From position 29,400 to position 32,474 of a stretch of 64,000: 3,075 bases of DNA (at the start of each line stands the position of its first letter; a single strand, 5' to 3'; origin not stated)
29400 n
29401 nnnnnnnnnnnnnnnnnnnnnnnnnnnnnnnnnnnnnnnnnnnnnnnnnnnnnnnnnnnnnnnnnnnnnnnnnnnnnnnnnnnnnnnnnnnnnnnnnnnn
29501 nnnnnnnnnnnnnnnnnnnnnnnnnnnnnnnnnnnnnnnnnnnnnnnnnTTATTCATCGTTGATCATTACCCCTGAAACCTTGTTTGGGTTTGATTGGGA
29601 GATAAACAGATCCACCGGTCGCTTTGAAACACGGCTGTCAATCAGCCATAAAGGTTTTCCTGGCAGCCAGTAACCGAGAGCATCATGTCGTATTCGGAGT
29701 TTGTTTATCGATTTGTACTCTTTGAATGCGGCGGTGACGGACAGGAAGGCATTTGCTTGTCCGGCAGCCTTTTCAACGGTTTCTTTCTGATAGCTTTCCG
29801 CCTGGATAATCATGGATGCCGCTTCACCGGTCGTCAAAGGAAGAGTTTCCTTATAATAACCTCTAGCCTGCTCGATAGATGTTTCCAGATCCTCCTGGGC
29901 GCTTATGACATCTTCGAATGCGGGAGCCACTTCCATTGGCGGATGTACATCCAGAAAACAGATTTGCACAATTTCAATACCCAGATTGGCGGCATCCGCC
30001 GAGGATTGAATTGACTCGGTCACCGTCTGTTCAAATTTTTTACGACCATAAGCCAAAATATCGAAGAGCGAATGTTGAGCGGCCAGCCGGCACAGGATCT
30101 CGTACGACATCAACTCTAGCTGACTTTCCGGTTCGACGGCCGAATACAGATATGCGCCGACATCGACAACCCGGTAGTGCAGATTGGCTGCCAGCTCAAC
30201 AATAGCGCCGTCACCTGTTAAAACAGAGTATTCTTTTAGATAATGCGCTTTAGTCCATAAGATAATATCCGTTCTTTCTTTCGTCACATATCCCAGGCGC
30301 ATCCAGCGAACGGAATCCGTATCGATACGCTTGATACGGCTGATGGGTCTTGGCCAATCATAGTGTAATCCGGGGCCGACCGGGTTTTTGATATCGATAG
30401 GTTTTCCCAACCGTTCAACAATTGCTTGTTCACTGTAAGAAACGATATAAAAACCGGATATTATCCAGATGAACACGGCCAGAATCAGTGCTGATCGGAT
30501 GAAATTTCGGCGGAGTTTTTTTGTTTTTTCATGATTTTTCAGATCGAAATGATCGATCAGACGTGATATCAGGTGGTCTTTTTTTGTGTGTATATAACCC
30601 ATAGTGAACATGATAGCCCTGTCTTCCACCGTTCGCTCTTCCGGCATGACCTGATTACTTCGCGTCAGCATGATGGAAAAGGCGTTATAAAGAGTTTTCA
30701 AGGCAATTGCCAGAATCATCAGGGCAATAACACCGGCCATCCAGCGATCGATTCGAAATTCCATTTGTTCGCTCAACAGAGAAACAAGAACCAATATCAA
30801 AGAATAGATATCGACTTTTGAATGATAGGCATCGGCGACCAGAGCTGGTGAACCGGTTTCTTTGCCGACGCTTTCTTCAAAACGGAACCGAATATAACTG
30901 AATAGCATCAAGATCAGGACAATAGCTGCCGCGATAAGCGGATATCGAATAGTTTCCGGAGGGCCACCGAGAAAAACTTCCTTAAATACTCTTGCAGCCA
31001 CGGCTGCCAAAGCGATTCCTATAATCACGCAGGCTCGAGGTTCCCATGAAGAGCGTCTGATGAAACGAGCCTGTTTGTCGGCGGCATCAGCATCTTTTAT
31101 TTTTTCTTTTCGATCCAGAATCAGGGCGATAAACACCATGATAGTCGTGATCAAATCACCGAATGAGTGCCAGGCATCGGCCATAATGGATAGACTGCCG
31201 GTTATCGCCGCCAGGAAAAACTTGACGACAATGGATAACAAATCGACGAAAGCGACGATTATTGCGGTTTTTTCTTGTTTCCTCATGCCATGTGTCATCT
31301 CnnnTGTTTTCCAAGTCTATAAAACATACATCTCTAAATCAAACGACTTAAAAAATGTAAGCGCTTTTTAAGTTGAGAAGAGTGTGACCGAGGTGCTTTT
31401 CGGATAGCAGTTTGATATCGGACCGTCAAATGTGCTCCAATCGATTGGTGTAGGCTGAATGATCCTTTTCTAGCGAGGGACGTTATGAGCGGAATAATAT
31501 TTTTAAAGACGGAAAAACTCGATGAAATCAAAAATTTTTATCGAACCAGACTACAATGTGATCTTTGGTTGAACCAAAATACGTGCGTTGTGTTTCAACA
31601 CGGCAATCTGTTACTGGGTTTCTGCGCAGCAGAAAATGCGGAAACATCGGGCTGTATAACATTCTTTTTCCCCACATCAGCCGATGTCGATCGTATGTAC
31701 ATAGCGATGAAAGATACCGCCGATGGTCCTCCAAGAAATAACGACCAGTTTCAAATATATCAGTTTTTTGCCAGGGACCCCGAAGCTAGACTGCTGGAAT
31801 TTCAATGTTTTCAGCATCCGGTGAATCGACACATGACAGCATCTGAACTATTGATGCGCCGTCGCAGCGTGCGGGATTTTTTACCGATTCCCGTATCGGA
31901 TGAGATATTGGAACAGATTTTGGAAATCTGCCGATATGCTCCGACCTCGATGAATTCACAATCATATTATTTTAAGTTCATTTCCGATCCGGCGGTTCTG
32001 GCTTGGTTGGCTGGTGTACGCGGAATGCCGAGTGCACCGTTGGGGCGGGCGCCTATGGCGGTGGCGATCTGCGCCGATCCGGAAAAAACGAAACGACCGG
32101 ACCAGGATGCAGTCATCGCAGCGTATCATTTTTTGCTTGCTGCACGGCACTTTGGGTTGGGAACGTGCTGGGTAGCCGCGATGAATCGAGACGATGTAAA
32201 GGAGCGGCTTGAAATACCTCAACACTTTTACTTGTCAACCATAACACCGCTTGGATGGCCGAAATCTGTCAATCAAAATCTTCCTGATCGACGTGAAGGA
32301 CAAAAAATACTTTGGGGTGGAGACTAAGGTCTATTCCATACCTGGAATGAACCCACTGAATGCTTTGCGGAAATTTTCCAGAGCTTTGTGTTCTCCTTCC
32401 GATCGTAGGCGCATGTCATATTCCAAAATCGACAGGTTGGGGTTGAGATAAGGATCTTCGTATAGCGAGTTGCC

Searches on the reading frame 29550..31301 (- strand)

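Call 16: search_protein_families(library=pfam, proteins=[window:29550-31301:-], max_evalue=0.001)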
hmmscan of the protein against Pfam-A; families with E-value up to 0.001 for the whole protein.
window:29550-31301:- (583 aa): 2 families
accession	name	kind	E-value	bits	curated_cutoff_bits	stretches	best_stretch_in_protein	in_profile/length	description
PF01545.26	Cation_efflux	-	8.7e-22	78.3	26.6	1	14-212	2-198/198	Cation efflux family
PF01145.31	Band_7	-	6.6e-19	69.1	23.6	1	286-481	2-174/176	SPFH domain / Band 7 family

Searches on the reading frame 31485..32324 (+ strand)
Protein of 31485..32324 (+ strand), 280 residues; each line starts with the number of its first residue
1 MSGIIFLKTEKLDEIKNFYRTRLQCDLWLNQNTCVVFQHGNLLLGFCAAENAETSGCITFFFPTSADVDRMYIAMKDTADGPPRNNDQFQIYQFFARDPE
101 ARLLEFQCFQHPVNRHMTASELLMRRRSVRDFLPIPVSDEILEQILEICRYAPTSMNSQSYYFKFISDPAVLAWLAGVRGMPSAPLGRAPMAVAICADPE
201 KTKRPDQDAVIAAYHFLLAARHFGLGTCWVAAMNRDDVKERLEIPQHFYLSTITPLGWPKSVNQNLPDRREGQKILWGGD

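Call 87: search_protein_families(library=pfam, proteins=[window:31485-32324:+], max_evalue=0.0001)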
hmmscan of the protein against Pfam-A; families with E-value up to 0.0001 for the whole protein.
window:31485-32324:+ (280 aa): 2 families
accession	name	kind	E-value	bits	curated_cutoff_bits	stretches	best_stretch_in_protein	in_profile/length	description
PF00881.29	Nitroreductase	-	2.6e-22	80.2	23.5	1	124-258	2-167/167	Nitroreductase family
PF14512.11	TM1586_NiRdase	-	1.3e-08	35.1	27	0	139-173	157-191/215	Putative TM nitroreductase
